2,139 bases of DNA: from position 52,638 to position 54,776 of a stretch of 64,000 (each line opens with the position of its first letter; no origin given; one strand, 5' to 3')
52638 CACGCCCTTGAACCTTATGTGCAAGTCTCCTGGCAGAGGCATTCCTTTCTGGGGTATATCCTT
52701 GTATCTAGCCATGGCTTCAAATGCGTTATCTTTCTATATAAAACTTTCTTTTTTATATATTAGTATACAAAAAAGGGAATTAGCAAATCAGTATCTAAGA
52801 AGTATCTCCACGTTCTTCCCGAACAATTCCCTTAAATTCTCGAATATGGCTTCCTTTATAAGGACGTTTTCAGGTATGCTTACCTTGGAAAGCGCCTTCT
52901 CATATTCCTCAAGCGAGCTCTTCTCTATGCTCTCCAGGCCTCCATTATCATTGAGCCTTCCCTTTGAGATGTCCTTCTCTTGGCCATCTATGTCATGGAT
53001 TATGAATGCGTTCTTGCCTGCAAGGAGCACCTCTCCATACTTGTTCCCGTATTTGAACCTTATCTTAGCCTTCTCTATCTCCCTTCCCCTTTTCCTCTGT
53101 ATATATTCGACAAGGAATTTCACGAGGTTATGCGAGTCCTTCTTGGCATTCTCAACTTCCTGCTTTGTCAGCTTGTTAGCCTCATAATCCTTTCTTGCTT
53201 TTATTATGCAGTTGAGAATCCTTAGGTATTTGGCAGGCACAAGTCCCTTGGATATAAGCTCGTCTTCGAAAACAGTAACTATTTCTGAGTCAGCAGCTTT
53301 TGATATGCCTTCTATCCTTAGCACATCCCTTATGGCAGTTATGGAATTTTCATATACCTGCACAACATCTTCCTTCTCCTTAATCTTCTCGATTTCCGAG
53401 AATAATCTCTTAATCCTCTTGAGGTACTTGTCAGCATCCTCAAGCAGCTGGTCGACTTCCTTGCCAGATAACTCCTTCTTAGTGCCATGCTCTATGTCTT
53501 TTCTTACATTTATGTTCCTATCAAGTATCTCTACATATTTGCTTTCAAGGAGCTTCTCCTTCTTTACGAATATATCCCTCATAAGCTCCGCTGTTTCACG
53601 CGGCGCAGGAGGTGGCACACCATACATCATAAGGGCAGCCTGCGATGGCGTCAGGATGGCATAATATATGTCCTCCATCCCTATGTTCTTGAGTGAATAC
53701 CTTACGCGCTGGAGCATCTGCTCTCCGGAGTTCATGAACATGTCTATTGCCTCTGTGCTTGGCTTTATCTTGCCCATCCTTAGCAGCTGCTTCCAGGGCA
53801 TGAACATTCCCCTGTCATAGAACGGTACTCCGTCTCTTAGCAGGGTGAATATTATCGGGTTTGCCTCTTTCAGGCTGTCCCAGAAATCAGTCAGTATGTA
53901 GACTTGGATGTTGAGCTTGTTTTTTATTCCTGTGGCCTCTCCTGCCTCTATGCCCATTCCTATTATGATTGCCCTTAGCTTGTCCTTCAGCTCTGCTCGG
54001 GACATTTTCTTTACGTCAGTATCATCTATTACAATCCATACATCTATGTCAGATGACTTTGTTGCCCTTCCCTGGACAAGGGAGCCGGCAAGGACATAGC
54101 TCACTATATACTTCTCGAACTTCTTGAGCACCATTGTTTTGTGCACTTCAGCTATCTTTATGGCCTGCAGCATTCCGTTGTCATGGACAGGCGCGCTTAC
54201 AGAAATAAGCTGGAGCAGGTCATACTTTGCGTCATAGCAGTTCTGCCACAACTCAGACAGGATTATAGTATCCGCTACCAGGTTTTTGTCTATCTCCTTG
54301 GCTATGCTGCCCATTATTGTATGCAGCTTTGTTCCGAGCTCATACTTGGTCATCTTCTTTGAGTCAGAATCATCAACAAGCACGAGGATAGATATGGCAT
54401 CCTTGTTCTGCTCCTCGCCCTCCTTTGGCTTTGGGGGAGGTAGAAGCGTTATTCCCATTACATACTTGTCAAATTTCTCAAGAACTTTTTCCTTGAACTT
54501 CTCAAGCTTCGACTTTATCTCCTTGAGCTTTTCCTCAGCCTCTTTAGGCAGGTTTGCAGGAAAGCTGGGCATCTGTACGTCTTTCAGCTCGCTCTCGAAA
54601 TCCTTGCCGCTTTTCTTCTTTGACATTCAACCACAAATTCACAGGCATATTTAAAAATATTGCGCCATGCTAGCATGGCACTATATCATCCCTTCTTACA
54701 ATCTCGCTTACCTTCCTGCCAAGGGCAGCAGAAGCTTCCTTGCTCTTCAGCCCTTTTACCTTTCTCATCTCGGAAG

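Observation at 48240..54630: tRNA-flanked accessory island: MNT/HEPN-like pair, a 612-aa multi-nucleotidyltransferase protein and a tandem array of four paralogous small proteins of unknown family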

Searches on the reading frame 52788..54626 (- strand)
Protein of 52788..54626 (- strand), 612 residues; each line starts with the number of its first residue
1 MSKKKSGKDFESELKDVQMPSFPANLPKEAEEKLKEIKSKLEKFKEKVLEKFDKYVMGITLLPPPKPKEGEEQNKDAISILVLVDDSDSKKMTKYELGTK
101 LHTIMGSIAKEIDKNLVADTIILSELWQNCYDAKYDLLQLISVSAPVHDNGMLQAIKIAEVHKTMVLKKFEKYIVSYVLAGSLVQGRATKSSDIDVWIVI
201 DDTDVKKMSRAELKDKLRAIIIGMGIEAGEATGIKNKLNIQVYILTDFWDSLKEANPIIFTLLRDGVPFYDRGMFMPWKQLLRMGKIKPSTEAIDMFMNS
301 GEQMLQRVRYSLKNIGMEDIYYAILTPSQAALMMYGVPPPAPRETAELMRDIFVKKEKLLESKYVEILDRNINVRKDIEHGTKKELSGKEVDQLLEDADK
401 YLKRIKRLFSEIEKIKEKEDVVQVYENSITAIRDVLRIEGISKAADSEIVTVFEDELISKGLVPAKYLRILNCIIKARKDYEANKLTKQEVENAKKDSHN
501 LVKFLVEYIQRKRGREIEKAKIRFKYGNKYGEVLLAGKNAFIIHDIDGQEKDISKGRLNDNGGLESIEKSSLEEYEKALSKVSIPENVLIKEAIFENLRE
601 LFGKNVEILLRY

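Call 4: search_protein_families(library=pfam, proteins=[window:52788-54626:-], max_evalue=1)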
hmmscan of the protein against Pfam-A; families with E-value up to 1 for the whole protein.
window:52788-54626:- (612 aa): 6 families
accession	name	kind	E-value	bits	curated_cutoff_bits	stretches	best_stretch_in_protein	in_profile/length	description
PF01909.29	NTP_transf_2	-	6.6e-05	23.7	21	1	169-213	10-57/93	Nucleotidyltransferase domain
PF18765.7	Polbeta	-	0.00013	22.5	26.9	1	171-220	8-58/93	Polymerase beta, Nucleotidyltransferase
PF12633.13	Adenyl_cycl_N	-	0.00086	19.8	27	1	171-220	89-137/199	Adenylate cyclase NT domain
PF22600.2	MTPAP-like_central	-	0.0057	17.2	27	1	165-212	32-75/139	Poly(A) RNA polymerase, mitochondrial-like, central palm domain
PF04433.23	SWIRM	-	0.078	13.7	28.6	1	457-510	18-77/84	SWIRM domain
PF17316.7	Perilipin_2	-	0.094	12.6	30.1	1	284-435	45-188/253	Perilipin protein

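Call 5: search_protein_families(library=ncbifam, proteins=[window:52788-54626:-], max_evalue=1)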
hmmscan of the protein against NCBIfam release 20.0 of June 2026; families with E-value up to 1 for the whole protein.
window:52788-54626:- (612 aa): 3 families
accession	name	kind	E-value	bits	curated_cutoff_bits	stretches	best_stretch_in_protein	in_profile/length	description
NF012212.1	ANT_9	subfamily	1.2e-05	24.7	340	1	164-221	11-67/249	aminoglycoside nucleotidyltransferase ANT(9)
NF047752.1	MntA_antitoxin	equivalog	0.00017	21.4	60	1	174-220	7-52/106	type VII toxin-antitoxin system MntA family adenylyltransferase antitoxin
NF006981.0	PRK09450.2-1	equivalog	0.002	16.7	802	1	163-220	102-159/638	class I adenylate cyclase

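Call 6: search_protein_families(library=padloc, proteins=[window:52788-54626:-], max_evalue=1)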
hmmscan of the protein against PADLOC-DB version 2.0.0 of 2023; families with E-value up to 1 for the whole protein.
window:52788-54626:- (612 aa): 7 families
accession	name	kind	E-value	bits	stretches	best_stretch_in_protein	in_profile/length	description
PDLC04903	PDC-S09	-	3.5e-05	22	1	158-211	10-62/108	-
PDLC04906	PDC-S09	-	9.2e-05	20.8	1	156-220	8-70/98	-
PDLC04904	PDC-S09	-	0.00024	19.3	1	162-221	12-71/104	-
PDLC04902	PDC-S09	-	0.00027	19.2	1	161-242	7-88/97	-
PDLC04368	PDC-M05A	-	0.00028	18.8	1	92-210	30-143/201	-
PDLC04778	PDC-M70A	-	0.0072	13.7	1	166-204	39-77/355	-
PDLC01915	CARF6--CARF_CARF_CARF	-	0.11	10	1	206-244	148-185/297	-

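Call 18: find_homologous_proteins(query=window:52788-54626:-)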
Query window:52788-54626:- (612 aa): 3785 proteins with E <= 0.001 among 8000 candidates; the best 120 are listed.
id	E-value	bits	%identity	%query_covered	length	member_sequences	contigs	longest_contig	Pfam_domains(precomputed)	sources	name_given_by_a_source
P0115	0.0e+0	1318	100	100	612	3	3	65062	-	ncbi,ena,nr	ncbi:nucleotidyltransferase domain-containing protein [Candidatus Woesearchaeota archaeon]|nr:nucleo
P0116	0.0e+0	1040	78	100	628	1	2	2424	-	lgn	-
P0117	0.0e+0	1037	78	98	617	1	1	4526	-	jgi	jgi:uncharacterized protein (UPF0332 family)/predicted nucleotidyltransferase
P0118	0.0e+0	1036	77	100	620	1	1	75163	PF18765.8,PF01909.30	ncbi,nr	ncbi:hypothetical protein GF323_02505 [Candidatus Woesearchaeota archaeon]|nr:hypothetical protein [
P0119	0.0e+0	1024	75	99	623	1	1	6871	-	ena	-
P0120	0.0e+0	1023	75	99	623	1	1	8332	-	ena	-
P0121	0.0e+0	1022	76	98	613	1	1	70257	-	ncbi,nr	ncbi:hypothetical protein GOV09_05325 [Candidatus Woesearchaeota archaeon]|nr:hypothetical protein [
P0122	0.0e+0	1022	75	99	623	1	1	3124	-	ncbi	-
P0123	0.0e+0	1016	77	98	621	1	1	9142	-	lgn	-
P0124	0.0e+0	1013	76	98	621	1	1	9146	-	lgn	-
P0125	0.0e+0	1011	77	99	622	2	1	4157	-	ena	-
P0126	1.9e-292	989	74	100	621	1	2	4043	-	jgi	-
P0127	2.6e-292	989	74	98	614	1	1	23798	-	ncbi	-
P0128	9.1e-291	984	75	96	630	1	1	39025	PF18765.8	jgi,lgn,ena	-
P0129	7.2e-288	974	72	99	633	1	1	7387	PF01909.30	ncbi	-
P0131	3.2e-286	969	74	96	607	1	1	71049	PF18765.8,PF01909.30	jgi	jgi:uncharacterized protein (UPF0332 family)/predicted nucleotidyltransferase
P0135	1.2e-285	967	72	100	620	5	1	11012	PF18765.8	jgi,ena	-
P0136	1.6e-285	966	74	96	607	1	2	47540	PF01909.30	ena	-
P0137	2.2e-285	966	73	97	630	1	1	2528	PF01909.30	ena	-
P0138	2.7e-285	966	74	96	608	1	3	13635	PF18765.8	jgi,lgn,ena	jgi:uncharacterized protein (UPF0332 family)/predicted nucleotidyltransferase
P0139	3.6e-285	965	73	97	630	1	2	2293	PF01909.30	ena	-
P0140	8.4e-285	964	73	97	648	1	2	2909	PF01909.30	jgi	-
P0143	1.5e-284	963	74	97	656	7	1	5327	PF18765.8,PF01909.30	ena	-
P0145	2.4e-284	963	74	97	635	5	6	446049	-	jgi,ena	jgi:uncharacterized protein (UPF0332 family)/predicted nucleotidyltransferase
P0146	4.3e-284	962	74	96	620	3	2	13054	PF01909.30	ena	-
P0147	4.4e-284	962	73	96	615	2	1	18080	PF01909.30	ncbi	-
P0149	5.9e-284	961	74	97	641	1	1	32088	PF18765.8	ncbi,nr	ncbi:hypothetical protein GF351_05135 [Candidatus Woesearchaeota archaeon]|nr:hypothetical protein [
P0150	1.1e-283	960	73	97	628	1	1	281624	-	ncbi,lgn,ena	-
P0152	2.1e-283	959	72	97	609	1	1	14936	PF01909.30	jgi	jgi:uncharacterized protein (UPF0332 family)/predicted nucleotidyltransferase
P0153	2.5e-283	959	74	93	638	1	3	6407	PF18765.8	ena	-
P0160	2.1e-282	956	70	100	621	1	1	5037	PF18765.8,PF01909.30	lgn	-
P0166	8.9e-282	954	71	100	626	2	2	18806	PF01909.30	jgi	jgi:uncharacterized protein (UPF0332 family)/predicted nucleotidyltransferase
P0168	1.4e-281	953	75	96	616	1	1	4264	PF18765.8,PF01909.30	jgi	jgi:uncharacterized protein (UPF0332 family)/predicted nucleotidyltransferase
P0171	3.7e-281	952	74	96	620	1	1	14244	PF18765.8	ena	-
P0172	4.9e-281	952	74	96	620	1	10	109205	PF18765.8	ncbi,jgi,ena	jgi:uncharacterized protein (UPF0332 family)/predicted nucleotidyltransferase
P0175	6.1e-281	951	71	97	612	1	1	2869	PF18765.8,PF01909.30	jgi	jgi:uncharacterized protein (UPF0332 family)/predicted nucleotidyltransferase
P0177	7.0e-281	951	74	96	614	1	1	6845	PF18765.8,PF01909.30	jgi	jgi:uncharacterized protein (UPF0332 family)/predicted nucleotidyltransferase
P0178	8.7e-281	951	70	100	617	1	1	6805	PF18765.8,PF01909.30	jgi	-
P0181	1.8e-280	950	72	96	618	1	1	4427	PF01909.30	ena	-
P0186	3.3e-280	949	71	100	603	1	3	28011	PF18765.8,PF01909.30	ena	-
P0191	1.7e-279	947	72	98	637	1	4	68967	PF18765.8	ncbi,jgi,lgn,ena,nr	ncbi:MAG: hypothetical protein KKC75_06005 [Nanoarchaeota archaeon]|nr:hypothetical protein [Nanoarc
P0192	2.8e-279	946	72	96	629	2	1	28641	PF18765.8,PF01909.30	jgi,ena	-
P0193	2.8e-279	946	72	97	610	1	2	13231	PF01909.30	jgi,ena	-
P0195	6.8e-279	945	72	96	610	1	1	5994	PF18765.8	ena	-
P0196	1.1e-278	944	71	97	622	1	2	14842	PF18765.8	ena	-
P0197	1.4e-278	944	71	97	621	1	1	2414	PF18765.8,PF01909.30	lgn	-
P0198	1.6e-278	943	70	97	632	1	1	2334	PF01909.30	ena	-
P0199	2.2e-278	943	68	100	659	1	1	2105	PF01909.30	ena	-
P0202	4.3e-278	942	73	96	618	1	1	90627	PF18765.8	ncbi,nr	ncbi:nucleotidyltransferase domain-containing protein [Candidatus Woesearchaeota archaeon]|nr:nucleo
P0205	6.6e-278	941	71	99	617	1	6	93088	PF01909.30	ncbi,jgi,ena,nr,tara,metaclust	ncbi:hypothetical protein CMO89_00430 [Candidatus Woesearchaeota archaeon]|nr:hypothetical protein [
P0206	7.9e-278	941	72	96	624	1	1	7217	PF18765.8,PF01909.30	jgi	-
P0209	1.8e-277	940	72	96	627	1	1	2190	PF01909.30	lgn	-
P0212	2.6e-277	939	72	96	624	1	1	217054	PF18765.8,PF01909.30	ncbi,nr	ncbi:nucleotidyltransferase domain-containing protein [Candidatus Woesearchaeota archaeon]|nr:nucleo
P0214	3.1e-277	939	74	96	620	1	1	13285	PF01909.30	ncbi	ncbi:MAG: nucleotidyltransferase domain-containing protein [Candidatus Woesearchaeota archaeon]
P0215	3.4e-277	939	71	93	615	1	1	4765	PF18765.8,PF01909.30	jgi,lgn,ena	-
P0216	3.5e-277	939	71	97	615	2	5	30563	PF01909.30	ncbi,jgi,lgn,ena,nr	ncbi:MAG TPA: nucleotidyltransferase domain-containing protein [Candidatus Nanoarchaeia archaeon]|nr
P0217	3.6e-277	939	72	92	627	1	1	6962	PF18765.8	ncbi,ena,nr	ncbi:MAG: hypothetical protein O2779_04995 [Nanoarchaeota archaeon]|nr:hypothetical protein [Nanoarc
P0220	5.0e-277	938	70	98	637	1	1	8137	PF18765.8,PF01909.30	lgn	-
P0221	5.2e-277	938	72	96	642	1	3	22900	PF01909.30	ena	-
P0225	6.9e-277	938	73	96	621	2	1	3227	PF18765.8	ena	-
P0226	8.3e-277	938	73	96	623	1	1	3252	PF18765.8,PF01909.30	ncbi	ncbi:MAG: nucleotidyltransferase domain-containing protein [Nanoarchaeota archaeon]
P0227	8.6e-277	938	70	97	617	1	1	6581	PF01909.30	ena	-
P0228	1.3e-276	937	72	96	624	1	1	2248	PF01909.30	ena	-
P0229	1.6e-276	937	71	96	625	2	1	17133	PF18765.8,PF01909.30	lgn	-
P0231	2.1e-276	936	72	96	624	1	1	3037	PF18765.8,PF01909.30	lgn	-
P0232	2.3e-276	936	72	96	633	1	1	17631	PF18765.8,PF01909.30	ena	-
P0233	2.3e-276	936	72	96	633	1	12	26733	PF18765.8,PF01909.30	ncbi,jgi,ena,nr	ncbi:nucleotidyltransferase domain-containing protein [Candidatus Woesearchaeota archaeon]|nr:nucleo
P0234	3.0e-276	936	69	100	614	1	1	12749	PF01909.30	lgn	-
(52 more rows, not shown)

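Call 21: search_solved_structures(query=window:52788-54626:-, max_evalue=1, show_alignments=2)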
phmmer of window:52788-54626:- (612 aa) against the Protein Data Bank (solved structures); distinct sequences matched with E-value up to 1: 1.
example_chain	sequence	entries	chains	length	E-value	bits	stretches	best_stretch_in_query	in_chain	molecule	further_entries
2hsb_A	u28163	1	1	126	0.16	14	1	318-408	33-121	Hypothetical UPF0332 protein AF0298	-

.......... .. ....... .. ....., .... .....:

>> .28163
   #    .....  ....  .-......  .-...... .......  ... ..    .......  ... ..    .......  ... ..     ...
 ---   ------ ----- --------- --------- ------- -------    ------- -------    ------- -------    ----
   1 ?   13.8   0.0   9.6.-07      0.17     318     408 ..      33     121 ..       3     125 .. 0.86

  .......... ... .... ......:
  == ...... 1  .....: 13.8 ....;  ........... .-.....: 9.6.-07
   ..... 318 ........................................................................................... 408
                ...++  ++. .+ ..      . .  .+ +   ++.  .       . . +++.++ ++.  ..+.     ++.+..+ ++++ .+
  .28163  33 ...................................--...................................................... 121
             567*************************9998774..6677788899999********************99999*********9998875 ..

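Call 28: find_encoding_contigs(protein=P0145, flank=8000, max_places=1)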
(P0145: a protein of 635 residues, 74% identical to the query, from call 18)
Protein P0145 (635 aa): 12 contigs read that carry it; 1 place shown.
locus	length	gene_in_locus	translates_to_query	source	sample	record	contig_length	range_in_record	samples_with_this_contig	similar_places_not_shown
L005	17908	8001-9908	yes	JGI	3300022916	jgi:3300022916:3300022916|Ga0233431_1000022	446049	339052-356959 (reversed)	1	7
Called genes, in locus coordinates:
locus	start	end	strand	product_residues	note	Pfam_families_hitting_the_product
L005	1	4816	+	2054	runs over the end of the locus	-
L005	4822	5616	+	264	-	-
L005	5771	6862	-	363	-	-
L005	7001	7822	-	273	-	-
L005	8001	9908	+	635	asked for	-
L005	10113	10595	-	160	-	-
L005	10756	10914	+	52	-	-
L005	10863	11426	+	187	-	-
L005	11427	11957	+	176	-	-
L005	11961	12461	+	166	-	-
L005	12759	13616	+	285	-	PF14528:LAGLIDADG_3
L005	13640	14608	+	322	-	PF01380:SIS, PF10432:bact-PGI_C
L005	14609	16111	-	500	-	PF08323:Glyco_transf_5 (weak)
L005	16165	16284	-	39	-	-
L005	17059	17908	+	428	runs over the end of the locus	PF04041:Glyco_hydro_130 (weak)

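Call 29: find_encoding_contigs(protein=P0212, flank=8000, max_places=1)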
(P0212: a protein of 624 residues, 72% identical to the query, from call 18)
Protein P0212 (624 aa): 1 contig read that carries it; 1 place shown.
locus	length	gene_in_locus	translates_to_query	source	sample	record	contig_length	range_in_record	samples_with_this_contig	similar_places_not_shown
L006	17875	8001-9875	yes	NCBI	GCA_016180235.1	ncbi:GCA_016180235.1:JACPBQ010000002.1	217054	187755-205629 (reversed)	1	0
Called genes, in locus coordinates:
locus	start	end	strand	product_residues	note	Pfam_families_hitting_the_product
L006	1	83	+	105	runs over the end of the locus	-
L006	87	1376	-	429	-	-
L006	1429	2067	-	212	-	-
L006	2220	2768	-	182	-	-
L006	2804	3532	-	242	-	PF00588:SpoU_methylase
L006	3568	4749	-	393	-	PF02163:Peptidase_M50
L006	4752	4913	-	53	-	-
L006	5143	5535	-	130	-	PF21485:IF5A-like_N, PF01287:eIF-5a (weak)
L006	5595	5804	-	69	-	PF00125:Histone, PF00808:CBFD_NFYB_HMF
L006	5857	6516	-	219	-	PF10263:SprT-like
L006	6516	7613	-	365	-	PF03463:eRF1_1, PF18854:baeRF_family10, PF03464:eRF1_2, PF18859:acVLRF1, PF03465:eRF1_3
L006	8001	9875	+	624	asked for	PF01909:NTP_transf_2 (weak), PF18765:Polbeta (weak)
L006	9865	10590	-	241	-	PF01209:Ubie_methyltran, PF05401:NodS (weak), PF13489:Methyltransf_23, PF01728:FtsJ, PF08241:Methyltransf_11, PF08242:Methyltransf_12, PF13649:Methyltransf_25, PF13847:Methyltransf_31, +1 more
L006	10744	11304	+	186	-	PF00571:CBS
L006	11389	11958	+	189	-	-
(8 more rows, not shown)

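Call 30: find_encoding_contigs(protein=P0150, flank=8000, max_places=1)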
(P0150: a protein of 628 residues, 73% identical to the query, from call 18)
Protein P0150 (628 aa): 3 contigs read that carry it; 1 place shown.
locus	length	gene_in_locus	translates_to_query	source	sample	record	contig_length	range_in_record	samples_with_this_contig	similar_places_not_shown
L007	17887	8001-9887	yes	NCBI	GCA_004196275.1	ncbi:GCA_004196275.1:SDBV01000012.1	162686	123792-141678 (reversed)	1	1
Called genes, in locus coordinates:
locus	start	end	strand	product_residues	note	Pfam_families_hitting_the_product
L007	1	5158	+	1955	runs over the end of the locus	-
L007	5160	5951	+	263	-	-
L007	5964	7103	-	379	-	-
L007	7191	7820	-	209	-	-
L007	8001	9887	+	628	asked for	-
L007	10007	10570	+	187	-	-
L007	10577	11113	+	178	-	-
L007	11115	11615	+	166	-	-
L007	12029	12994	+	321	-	PF01380:SIS, PF10432:bact-PGI_C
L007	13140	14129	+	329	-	PF04041:Glyco_hydro_130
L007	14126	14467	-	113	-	-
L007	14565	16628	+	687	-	PF02463:SMC_N (weak), PF13175:AAA_15, PF13476:AAA_23, PF13555:AAA_29 (weak)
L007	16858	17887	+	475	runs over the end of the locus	-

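Call 45: predict_structure(alignment_id=A3)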
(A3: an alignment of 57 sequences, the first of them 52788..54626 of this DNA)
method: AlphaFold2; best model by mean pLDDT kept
length: 612 residues; sequences in the alignment: 57
mean_pLDDT: 76.2   pTM: 0.50
mean pLDDT of the five models: 76.2, 75.1, 70.9, 70.3, 68.9
residues with pLDDT >= 90: 55; 70-90: 420; 50-70: 103; < 50: 34
segments of 3 or more residues with pLDDT < 50: 1-25, 67-69
pLDDT, mean of each block of 10 residues (from residue 1): 30 33 54 80 92 89 64 70 85 80 92 89 81 76 86 87 85 76 80 81 68 80 85 77 75 57 53 56 57 69 78 64 83 72 84 88 92 82 74 87 87 72 78 80 72 85 87 84 73 79 80 73 85 84 84 85 84 76 58 82 78 48
secondary structure, 60 per line:
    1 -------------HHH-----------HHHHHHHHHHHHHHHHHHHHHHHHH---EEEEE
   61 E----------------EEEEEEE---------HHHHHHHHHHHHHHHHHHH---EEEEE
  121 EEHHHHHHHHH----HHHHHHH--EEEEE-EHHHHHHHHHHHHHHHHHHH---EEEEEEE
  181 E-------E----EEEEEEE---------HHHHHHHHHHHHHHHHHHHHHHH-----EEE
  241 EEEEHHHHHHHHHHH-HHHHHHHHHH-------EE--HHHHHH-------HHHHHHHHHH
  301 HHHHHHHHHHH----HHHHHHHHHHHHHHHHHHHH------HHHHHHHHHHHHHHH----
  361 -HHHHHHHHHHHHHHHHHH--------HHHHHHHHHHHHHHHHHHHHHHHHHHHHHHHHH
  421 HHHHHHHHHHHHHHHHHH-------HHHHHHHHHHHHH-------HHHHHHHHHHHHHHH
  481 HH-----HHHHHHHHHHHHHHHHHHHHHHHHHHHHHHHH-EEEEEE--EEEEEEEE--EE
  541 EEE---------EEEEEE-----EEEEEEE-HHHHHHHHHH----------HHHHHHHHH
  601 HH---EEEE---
elements in order: H28-52 E56-61 E78-84 H94-112 E116-122 H123-131 H136-142 E145-149 H152-170 E174-181 E194-200 H210-232 E238-244 H245-255 H257-266 H278-283 H291-311 H316-335 H342-356 H362-379 H388-438 H446-458 H466-482 H488-519 E521-526 E529-536 E539-543 E553-558 E564-570 H572-581 H592-602 E606-609
